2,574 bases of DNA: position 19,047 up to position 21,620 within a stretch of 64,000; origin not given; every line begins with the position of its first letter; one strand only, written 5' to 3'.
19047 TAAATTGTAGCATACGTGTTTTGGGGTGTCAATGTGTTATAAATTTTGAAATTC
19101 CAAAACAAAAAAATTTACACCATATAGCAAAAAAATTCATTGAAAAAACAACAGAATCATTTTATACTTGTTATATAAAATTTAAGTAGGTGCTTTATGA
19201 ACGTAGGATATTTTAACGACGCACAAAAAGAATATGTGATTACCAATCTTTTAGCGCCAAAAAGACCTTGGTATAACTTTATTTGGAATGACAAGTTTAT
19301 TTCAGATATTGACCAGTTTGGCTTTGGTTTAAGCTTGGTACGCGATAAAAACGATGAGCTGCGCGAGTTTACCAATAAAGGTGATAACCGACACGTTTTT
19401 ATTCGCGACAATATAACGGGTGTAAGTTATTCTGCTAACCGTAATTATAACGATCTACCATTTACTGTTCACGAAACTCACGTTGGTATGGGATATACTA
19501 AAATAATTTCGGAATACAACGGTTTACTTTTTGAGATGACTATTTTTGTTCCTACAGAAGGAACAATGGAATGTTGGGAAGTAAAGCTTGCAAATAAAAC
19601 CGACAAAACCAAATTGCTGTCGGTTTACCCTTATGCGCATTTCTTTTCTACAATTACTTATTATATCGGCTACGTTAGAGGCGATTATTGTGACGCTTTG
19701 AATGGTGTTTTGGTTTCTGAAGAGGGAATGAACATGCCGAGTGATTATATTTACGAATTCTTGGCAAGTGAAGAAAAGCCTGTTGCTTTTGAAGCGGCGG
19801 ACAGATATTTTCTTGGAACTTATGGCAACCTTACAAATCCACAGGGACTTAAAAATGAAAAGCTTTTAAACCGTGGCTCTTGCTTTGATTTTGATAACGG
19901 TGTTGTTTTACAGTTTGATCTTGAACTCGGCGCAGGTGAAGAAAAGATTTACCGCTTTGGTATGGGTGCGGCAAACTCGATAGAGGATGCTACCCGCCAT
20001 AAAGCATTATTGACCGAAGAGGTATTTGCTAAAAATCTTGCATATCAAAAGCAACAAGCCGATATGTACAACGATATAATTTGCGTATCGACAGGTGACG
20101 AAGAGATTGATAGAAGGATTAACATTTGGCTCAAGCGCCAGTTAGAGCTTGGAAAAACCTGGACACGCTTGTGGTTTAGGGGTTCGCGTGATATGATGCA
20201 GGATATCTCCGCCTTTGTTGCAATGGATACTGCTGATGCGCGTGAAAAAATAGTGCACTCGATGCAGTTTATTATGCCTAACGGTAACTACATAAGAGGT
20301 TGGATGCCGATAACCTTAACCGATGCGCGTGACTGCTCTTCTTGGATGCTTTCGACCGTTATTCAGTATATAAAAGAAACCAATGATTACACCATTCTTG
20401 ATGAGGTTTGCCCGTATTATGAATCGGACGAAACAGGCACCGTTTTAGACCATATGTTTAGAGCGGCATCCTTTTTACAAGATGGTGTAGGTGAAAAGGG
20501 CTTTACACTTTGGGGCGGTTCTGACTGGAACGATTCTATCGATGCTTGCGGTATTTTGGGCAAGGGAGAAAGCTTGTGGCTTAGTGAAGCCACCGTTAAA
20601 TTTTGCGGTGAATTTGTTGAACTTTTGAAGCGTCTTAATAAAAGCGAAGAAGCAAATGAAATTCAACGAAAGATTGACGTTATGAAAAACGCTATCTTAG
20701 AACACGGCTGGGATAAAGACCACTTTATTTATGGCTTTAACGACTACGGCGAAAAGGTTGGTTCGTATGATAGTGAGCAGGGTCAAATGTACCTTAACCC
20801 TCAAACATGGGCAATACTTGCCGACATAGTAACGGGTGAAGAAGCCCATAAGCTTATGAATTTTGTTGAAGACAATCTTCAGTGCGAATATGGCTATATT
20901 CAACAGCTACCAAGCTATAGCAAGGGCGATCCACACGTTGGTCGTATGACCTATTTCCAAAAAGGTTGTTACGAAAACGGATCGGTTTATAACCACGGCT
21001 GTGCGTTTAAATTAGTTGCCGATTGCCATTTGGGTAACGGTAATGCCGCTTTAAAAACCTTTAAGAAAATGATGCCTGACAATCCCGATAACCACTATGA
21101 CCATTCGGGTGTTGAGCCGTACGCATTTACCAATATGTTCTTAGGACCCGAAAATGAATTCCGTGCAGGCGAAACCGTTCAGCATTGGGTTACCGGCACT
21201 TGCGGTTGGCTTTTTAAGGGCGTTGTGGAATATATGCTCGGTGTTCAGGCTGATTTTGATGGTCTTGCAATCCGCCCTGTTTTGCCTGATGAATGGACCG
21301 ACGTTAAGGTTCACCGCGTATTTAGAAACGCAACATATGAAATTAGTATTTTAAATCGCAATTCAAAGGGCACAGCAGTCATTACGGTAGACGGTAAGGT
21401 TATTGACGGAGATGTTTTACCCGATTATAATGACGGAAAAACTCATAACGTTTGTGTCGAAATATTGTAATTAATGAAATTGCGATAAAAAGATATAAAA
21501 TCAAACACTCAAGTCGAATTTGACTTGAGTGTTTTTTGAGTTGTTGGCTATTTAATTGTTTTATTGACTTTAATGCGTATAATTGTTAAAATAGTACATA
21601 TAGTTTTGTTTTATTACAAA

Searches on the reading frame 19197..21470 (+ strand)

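Call 20: search_protein_families(library=pfam, proteins=[window:19197-21470:+], max_evalue=0.001)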
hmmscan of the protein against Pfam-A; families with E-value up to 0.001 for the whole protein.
window:19197-21470:+ (757 aa): 2 families
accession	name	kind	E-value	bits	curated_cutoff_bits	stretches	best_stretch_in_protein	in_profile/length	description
PF17167.11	Glyco_hydro_94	-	4.7e-79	266.5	27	1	295-682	9-420/420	Glycosyl hydrolase 94 superfamily, catalytic domain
PF06165.18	GH94_b-supersand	-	1.4e-30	107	23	1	23-256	2-250/251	Glycosyl hydrolase 94, supersandwich domain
